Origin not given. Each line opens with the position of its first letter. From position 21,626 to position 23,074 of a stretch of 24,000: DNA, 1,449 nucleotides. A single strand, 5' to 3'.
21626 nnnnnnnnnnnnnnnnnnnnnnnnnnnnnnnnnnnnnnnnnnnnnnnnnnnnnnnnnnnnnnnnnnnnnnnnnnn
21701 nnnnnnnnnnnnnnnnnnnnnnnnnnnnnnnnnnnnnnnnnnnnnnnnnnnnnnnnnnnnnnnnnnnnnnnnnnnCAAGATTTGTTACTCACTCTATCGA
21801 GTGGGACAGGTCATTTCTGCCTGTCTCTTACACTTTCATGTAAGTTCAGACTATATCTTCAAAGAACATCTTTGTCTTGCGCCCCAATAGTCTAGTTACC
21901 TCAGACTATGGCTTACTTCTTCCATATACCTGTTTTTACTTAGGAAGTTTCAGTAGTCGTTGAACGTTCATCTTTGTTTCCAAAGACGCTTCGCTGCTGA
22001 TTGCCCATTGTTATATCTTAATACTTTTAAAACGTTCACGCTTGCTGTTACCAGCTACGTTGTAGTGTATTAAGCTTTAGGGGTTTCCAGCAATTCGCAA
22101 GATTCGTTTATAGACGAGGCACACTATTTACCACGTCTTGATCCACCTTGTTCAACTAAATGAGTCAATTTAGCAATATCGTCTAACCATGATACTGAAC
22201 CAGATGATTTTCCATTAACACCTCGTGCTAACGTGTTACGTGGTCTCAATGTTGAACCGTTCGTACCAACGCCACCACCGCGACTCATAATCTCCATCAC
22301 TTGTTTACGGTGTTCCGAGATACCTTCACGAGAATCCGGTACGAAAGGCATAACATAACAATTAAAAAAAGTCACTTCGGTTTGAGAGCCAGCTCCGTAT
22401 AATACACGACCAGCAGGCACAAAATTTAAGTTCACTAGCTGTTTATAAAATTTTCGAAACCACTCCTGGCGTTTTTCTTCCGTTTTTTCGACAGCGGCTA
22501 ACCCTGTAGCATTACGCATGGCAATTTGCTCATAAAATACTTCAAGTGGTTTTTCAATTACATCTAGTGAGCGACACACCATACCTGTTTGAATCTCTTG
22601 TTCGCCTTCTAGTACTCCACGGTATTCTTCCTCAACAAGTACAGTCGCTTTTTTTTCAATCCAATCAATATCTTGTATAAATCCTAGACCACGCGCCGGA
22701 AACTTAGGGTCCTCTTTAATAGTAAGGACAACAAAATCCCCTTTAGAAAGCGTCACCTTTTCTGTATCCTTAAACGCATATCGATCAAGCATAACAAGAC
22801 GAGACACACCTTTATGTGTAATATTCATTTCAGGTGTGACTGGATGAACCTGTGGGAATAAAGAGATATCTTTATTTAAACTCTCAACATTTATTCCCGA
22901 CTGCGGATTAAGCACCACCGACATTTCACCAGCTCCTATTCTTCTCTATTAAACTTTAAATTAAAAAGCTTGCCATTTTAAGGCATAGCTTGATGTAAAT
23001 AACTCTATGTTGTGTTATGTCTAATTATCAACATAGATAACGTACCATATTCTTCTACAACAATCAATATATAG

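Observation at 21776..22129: Group I self-splicing intron interrupting the class II (B12-dependent) ribonucleotide reductase gene nrdJ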

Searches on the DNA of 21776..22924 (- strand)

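Call 17: search_dna_similar(query=window:21776-22129:-, collection=phages, mode=distant, max_evalue=0.01, max_rows=30)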
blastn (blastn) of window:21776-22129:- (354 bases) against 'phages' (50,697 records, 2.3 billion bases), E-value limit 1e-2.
Records with a match: 376; places in all: 464; records where one place covers at least 80% of the query: 0.
Best place of each record, by identity: 90-95% 9; 80-90% 90; 60-80% 277.
By first word of the organism name: Staphylococcus 173; Pseudomonas 41; Enterococcus 24; Bacillus 22; Flavobacterium 13; Lactococcus 10; Aeromonas 9; Escherichia 9; Prevotella 9; Acinetobacter 8; and 24 more.
By host as written in the record: Staphylococcus aureus 61; Staphylococcus sp. 33; - 27; Pseudomonas aeruginosa 16; Lactococcus lactis 10; Staphylococcus carnosus TM300 9; Prevotella sp. 9; Enterococcus faecalis 8; and 119 more.
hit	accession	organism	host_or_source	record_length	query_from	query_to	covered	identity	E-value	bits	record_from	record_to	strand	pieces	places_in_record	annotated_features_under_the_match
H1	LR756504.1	uncultured phage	metagenomic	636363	19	304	56%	73.3%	1e-7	112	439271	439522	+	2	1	record has no annotation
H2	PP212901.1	Staphylococcus phage PT1-4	Staphylococcus gallinarum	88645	34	305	50%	81.8%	5e-24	162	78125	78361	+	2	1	hypothetical protein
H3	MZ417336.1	Staphylococcus phage PG-2021_46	Staphylococcus epidermidis I0564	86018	34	305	50%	80.1%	1e-19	154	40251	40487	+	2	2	record has no annotation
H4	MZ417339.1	Staphylococcus phage PG-2021_5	Staphylococcus epidermidis C6869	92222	34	305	50%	80.1%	1e-19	154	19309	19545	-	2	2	record has no annotation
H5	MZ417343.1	Staphylococcus phage PG-2021_74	Staphylococcus epidermidis I0515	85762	34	305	50%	80.1%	1e-19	154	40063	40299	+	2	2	record has no annotation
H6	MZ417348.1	Staphylococcus phage PG-2021_88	Staphylococcus epidermidis C6869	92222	34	305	50%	80.1%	1e-19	154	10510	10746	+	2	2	record has no annotation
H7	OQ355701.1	Staphylococcus phage vB_SepS_BE22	Staphylococcus epidermidis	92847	34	305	50%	80.1%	1e-19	154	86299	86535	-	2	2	hypothetical protein (x2)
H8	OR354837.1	Staphylococcus phage S-CoN_Ph14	Staphylococcus sp.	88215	34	305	50%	80.1%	1e-19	154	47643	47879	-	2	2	hypothetical protein (x2)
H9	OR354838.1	Staphylococcus phage S-CoN_Ph15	Staphylococcus sp.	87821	34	305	50%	80.1%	1e-19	154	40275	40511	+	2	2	hypothetical protein (x2)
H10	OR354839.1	Staphylococcus phage S-CoN_Ph16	Staphylococcus sp.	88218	34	305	50%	80.1%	1e-19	154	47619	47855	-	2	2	hypothetical protein (x2)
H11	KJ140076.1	Staphylococcus phage DW2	Staphylococcus aureus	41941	20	176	44%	80.0%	3e-27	128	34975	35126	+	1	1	similar to tail tip hydrolase; coding region may be disrupted by ...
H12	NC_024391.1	Staphylococcus phage DW2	Staphylococcus aureus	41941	20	176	44%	80.0%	3e-27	128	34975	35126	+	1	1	similar to tail tip hydrolase; coding region may be disrupted by ...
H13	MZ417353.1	Staphylococcus phage PG-2021_93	Staphylococcus epidermidis S414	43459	20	176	44%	76.9%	1e-20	105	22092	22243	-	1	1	record has no annotation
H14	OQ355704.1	Staphylococcus phage vB_SepS_BE28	Staphylococcus epidermidis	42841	20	176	44%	76.9%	1e-20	105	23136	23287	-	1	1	hypothetical protein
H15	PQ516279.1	Staphylococcus phage vB_Q1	Staphylococcus sp.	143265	31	182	41%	80.0%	2e-11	122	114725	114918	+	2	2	hypothetical protein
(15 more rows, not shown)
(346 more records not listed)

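Call 25: search_rna_families(sources=[L081, L082, L083, L084, L085, L086], threshold=gathering)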
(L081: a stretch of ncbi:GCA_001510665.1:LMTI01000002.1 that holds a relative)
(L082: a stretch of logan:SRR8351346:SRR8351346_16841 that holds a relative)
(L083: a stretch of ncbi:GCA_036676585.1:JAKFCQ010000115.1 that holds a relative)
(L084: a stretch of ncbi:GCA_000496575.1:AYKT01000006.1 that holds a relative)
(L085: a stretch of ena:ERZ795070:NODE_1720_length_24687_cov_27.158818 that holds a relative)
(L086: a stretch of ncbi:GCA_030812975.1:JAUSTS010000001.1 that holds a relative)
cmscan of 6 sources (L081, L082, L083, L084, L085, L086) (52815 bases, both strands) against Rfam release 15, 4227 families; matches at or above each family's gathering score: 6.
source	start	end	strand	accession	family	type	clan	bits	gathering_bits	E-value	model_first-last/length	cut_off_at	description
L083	4718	5084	+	RF00028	Intron_gpI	Intron;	-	82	50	2.2e-19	1-253/253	no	Group I catalytic intron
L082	4786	5084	+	RF00028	Intron_gpI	Intron;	-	81.5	50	3.1e-19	1-253/253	no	Group I catalytic intron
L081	4786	5087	+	RF00028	Intron_gpI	Intron;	-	78.6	50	2.2e-18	1-253/253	no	Group I catalytic intron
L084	4755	5377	+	RF00028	Intron_gpI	Intron;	-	72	50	2.2e-16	1-253/253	no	Group I catalytic intron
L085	4755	5377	+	RF00028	Intron_gpI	Intron;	-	70.1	50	7.6e-16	1-253/253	no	Group I catalytic intron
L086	4810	5110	+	RF00028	Intron_gpI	Intron;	-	62.1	50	2e-13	1-253/253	no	Group I catalytic intron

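Call 58: get_annotated_region(hit=H2, flank=2500)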
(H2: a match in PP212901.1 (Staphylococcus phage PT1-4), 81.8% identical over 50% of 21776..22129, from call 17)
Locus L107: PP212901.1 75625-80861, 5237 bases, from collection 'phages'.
description: Staphylococcus phage PT1-4, complete genome.
organism: Staphylococcus phage PT1-4 (NCBI taxid 3117431)
taxonomy: Viruses; Duplodnaviria; Heunggongvirae; Uroviricota; Caudoviricetes; Sextaecvirus
host: Staphylococcus gallinarum; source: sewage; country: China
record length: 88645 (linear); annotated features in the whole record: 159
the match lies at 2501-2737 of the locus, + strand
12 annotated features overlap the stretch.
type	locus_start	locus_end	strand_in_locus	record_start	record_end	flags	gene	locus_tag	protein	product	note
CDS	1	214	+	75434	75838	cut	-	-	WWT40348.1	hypothetical protein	rasttk_feature_creation_tool=/opt/patric-common/ runtime/bin/phanotate version Unknown; ...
CDS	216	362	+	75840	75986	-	-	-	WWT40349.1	hypothetical protein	rasttk_feature_creation_tool=/opt/patric-common/ runtime/bin/phanotate version Unknown; ...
CDS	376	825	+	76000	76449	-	-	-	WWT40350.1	hypothetical protein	rasttk_feature_creation_tool=/opt/patric-common/ runtime/bin/phanotate version Unknown; ...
CDS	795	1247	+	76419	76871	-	-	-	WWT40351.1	hypothetical protein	rasttk_feature_creation_tool=/opt/patric-common/ runtime/bin/phanotate version Unknown; ...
CDS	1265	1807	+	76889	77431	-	-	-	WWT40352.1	hypothetical protein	rasttk_feature_creation_tool=/opt/patric-common/ runtime/bin/phanotate version Unknown; ...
CDS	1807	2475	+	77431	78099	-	-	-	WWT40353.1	lysin N-acetylmuramoyl-L-alanine amidase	rasttk_feature_creation_tool=/opt/patric-common/ runtime/bin/phanotate version Unknown; ...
CDS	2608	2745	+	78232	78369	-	-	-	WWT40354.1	hypothetical protein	rasttk_feature_creation_tool=/opt/patric-common/ runtime/bin/phanotate version Unknown; ...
CDS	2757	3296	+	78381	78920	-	-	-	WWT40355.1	HNH homing endonuclease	rasttk_feature_creation_tool=/opt/patric-common/ runtime/bin/phanotate version Unknown; ...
CDS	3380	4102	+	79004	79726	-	-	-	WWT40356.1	lysin N-acetylmuramoyl-L-alanine amidase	rasttk_feature_creation_tool=/opt/patric-common/ runtime/bin/phanotate version Unknown; ...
CDS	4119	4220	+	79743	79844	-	-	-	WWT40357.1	hypothetical protein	rasttk_feature_creation_tool=/opt/patric-common/ runtime/bin/phanotate version Unknown; ...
CDS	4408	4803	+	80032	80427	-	-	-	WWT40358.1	hypothetical protein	rasttk_feature_creation_tool=/opt/patric-common/ runtime/bin/phanotate version Unknown; ...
CDS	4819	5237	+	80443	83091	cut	-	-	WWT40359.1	hypothetical protein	rasttk_feature_creation_tool=/opt/patric-common/ runtime/bin/phanotate version Unknown; ...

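Call 72: search_rna_families(source=L081, start=5700, end=6000, threshold=evalue, max_evalue=1, show_alignments=1)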
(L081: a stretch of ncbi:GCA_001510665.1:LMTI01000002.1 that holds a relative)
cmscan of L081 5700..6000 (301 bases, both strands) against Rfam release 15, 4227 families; matches with E-value up to 1: 1.
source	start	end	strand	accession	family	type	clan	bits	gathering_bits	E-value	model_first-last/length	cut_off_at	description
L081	5752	5929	+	RF00028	Intron_gpI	Intron;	-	19.5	50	0.0063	1-253/253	no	Group I catalytic intron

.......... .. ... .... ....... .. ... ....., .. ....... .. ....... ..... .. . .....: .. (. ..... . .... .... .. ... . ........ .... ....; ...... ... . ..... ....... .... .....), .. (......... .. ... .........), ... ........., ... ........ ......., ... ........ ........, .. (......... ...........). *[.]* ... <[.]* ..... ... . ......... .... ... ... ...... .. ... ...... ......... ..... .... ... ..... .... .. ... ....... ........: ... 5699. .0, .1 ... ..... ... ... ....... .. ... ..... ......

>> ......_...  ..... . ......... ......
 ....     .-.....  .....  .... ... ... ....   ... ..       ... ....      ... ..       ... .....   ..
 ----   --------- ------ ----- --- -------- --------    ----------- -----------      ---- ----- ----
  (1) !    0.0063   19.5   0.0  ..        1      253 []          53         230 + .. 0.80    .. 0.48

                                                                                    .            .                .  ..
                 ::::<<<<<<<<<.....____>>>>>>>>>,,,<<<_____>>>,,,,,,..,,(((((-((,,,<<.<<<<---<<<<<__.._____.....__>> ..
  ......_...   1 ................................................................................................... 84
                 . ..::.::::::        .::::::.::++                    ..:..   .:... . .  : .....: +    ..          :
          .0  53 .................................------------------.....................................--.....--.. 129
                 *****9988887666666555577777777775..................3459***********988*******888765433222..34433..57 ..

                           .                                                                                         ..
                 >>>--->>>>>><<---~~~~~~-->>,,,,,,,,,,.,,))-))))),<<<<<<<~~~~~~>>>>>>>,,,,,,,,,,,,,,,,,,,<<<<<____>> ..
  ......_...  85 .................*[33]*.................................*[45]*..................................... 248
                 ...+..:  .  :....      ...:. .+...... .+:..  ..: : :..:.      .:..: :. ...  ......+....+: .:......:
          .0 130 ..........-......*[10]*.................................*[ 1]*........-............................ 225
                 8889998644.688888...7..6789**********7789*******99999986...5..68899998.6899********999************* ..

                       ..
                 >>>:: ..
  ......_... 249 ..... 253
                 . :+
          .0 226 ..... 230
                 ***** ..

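Call 75: search_rna_families(sources=[L108, L089, L090], threshold=gathering)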
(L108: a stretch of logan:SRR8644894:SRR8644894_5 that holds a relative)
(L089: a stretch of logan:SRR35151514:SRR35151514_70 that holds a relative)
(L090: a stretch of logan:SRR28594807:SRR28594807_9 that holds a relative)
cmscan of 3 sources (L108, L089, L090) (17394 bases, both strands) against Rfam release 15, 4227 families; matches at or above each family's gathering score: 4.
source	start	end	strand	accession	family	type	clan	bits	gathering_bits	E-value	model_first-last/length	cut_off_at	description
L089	4772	5065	+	RF00028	Intron_gpI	Intron;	-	86.5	50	3.1e-21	1-253/253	no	Group I catalytic intron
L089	3259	3589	+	RF00028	Intron_gpI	Intron;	-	82.3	50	5.6e-20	1-253/253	no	Group I catalytic intron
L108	3253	3740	+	RF00028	Intron_gpI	Intron;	-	65.4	50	6.7e-15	1-253/253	no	Group I catalytic intron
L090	3255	3733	+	RF00028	Intron_gpI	Intron;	-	60.9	50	1.5e-13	1-253/253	no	Group I catalytic intron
